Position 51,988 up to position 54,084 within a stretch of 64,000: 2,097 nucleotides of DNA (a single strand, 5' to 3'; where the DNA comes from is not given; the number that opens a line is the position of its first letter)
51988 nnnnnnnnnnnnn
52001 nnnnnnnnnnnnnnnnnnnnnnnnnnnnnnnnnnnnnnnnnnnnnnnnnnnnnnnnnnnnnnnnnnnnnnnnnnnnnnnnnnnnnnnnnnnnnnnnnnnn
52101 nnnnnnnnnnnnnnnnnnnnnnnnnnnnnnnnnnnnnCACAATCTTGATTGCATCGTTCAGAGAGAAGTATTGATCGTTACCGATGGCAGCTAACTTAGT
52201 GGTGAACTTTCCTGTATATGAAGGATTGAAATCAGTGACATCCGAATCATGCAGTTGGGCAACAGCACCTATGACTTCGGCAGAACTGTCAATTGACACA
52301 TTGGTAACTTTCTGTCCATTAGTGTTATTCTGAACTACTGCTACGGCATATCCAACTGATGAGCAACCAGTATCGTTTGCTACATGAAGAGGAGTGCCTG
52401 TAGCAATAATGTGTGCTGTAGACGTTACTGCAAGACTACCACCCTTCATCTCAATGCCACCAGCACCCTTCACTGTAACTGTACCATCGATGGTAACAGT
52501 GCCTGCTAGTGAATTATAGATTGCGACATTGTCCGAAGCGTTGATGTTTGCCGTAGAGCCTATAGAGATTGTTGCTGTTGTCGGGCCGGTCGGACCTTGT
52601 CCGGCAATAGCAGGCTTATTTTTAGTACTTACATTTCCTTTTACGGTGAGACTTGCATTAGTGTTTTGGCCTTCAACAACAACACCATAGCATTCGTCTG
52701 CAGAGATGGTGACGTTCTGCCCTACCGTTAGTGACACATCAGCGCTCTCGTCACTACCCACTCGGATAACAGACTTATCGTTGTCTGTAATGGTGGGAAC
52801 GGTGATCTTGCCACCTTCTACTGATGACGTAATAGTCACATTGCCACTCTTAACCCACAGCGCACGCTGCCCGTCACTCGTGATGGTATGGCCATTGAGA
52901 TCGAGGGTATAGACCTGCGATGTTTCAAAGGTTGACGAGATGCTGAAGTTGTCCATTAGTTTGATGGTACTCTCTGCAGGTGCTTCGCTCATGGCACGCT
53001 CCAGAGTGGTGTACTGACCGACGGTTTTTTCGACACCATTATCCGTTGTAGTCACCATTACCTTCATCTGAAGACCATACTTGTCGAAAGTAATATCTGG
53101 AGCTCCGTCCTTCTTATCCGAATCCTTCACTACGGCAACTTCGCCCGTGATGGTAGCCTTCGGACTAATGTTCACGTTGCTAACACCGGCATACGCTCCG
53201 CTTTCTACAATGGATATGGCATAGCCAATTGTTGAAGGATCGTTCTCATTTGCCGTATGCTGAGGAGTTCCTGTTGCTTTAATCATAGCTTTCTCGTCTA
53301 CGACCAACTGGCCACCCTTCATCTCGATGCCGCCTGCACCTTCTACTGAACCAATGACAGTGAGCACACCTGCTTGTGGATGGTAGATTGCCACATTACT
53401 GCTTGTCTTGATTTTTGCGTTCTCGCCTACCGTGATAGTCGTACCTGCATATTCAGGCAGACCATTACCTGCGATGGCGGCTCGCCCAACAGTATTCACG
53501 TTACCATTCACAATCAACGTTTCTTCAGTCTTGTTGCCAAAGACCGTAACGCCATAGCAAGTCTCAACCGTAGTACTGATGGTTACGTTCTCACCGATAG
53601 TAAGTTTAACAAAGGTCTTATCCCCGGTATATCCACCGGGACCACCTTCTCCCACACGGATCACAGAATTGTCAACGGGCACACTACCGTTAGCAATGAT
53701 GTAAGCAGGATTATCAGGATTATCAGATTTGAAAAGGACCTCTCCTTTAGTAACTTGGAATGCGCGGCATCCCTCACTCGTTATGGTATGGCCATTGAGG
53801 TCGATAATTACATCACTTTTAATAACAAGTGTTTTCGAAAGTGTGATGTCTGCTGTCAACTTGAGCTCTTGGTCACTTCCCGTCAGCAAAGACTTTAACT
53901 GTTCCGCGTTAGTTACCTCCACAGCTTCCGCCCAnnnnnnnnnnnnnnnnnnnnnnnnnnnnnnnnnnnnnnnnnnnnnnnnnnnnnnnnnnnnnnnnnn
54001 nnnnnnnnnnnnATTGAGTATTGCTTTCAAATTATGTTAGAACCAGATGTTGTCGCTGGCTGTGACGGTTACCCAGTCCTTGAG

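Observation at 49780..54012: A T9SS-sorted beta-helix repeat protein embedded in the pilus operon and translationally coupled to a fimbrillin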

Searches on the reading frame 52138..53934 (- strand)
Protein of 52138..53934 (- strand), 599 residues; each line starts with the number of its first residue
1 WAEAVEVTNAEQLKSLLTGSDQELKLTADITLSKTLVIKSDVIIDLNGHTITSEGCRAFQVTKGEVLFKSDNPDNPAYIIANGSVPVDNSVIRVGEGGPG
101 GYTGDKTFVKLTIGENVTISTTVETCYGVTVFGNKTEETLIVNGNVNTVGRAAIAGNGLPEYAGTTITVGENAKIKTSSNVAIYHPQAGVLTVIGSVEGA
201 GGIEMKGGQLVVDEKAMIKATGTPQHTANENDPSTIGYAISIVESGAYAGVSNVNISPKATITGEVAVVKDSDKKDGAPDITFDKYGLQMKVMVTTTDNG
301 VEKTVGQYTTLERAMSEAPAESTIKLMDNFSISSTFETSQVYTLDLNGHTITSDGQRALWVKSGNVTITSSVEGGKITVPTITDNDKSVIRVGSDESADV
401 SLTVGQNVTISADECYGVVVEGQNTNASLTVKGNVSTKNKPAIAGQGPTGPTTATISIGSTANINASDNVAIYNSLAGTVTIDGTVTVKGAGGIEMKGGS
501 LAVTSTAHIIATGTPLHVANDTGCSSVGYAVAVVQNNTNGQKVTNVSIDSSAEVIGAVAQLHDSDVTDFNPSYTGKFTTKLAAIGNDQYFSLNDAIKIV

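Call 49: predict_structure(alignment_id=A3)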
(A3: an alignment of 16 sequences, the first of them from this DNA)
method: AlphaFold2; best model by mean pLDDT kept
length: 599 residues; sequences in the alignment: 16
mean_pLDDT: 91.7   pTM: 0.86
mean pLDDT of the five models: 91.7, 91.2, 90.8, 90.2, 90.0
residues with pLDDT >= 90: 463; 70-90: 108; 50-70: 26; < 50: 2
segments of 3 or more residues with pLDDT < 50: none
pLDDT, mean of each block of 10 residues (from residue 1): 83 90 93 94 96 95 94 94 87 77 71 98 93 79 96 80 84 96 92 98 95 98 93 93 91 96 96 88 94 92 93 91 96 93 98 96 96 96 94 90 97 96 87 95 84 90 93 94 82 91 95 91 91 89 95 95 93 95 94 87
secondary structure, 60 per line:
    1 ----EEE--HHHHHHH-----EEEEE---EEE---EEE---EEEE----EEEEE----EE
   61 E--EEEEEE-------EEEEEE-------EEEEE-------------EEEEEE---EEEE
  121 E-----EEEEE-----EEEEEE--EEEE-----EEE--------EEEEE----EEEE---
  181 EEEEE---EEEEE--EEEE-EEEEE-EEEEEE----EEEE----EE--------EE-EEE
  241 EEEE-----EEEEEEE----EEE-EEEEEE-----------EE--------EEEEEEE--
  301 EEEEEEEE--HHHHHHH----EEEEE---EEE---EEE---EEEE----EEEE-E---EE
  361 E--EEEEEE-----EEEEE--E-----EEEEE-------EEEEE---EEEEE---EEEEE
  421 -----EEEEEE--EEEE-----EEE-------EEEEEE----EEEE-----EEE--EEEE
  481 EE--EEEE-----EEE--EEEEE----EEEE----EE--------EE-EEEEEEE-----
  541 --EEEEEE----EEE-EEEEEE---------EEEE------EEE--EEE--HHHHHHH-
elements in order: E5-7 H10-16 E22-26 E30-32 E36-38 E42-45 E50-54 E59-61 E64-69 E77-82 E90-94 E108-113 E117-121 E127-131 E137-142 E145-148 E154-156 E165-169 E174-177 E181-185 E189-193 E196-199 E201-205 E207-212 E217-220 E238-244 E250-256 E261-263 E265-270 E292-298 E301-308 H311-317 E322-326 E330-332 E336-338 E342-345 E350-353 E359-361 E364-369 E375-379 E388-392 E400-404 E408-412 E416-420 E426-431 E434-437 E443-445 E453-458 E463-466 E472-474 E477-482 E485-488 E494-496 E499-503 E508-511 E529-535 E543-548 E553-555 E557-562 E572-575 E582-584 E587-589 H592-598

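Call 53: fold_search(model_id=the predicted structure, library=pdb)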
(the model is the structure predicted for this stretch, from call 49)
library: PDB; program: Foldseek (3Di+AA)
matches with E <= 10: 282; with E <= 0.001: 2
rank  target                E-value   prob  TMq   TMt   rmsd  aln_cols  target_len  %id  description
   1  5gkq_A                2.2e-04  0.82  0.18  0.16  24.8       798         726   10  Structure of PL6 family alginate lyase AlyGC mutant-R241A (released 2017-02-08)
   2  5nxk_A                4.0e-04  0.99  0.16  0.28  20.4       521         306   10  L. reuteri 53608 SRRP (released 2018-03-21)
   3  8bwk_A                1.1e-03  0.75  0.19  0.16  25.9       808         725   10  Metagenomic derived PL6 alginate lyase (released 2023-12-20)
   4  7dmk_D                1.7e-03  0.35  0.16  0.13  25.5       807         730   12  PL6 alginate lyase BcAlyPL6 (released 2021-10-06)
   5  7dmk_B                2.1e-03  0.77  0.20  0.17  24.0       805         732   11  PL6 alginate lyase BcAlyPL6 (released 2021-10-06)
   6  8bwk_C                3.0e-03  0.57  0.18  0.15  25.6       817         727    9  Metagenomic derived PL6 alginate lyase (released 2023-12-20)
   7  8bwk_B                3.2e-03  0.69  0.20  0.17  23.9       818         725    8  Metagenomic derived PL6 alginate lyase (released 2023-12-20)
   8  5gkd_A                3.3e-03  0.41  0.17  0.15  25.0       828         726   10  Structure of PL6 family alginate lyase AlyGC (released 2017-02-08)
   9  7o77                  4.2e-03  0.75  0.21  0.18  25.1       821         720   11  Structure of the PL6 family alginate lyase Patl3640 from Pseudoalteromonas atlantica T6c (released 2021-07-28)
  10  5nxk_C                4.6e-03  0.91  0.15  0.27  21.0       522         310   11  L. reuteri 53608 SRRP (released 2018-03-21)
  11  7dmk_C                5.3e-03  0.33  0.17  0.15  26.3       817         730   10  PL6 alginate lyase BcAlyPL6 (released 2021-10-06)
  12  5ny0                  8.8e-03  0.82  0.16  0.25  21.7       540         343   12  L. reuters 100-23 SRRP (released 2018-03-21)
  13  7koh_B                2.2e-02  0.15  0.15  0.16  18.1       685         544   12  Crystal structure of antigen 43 from Escherichia coli EDL933 (released 2022-03-09)
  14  8jhh_B                3.4e-02  0.38  0.21  0.18  27.4       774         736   10  Glycoside hydrolase family 55 endo-beta-1,3-glucanase from Microdochium nivale (released 2024-04-03)
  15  8bwk_D                3.4e-02  0.23  0.18  0.16  23.3       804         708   10  Metagenomic derived PL6 alginate lyase (released 2023-12-20)
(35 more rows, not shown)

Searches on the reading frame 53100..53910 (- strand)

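Call 9: search_protein_families(library=pfam, proteins=[window:53100-53910:-], max_evalue=10)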
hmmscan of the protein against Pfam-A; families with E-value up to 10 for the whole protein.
window:53100-53910:- (270 aa): 1 family
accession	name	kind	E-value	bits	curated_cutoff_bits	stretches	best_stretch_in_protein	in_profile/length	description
PF00027.35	cNMP_binding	-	0.0045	17.4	27.5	1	52-101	3-57/89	Cyclic nucleotide-binding domain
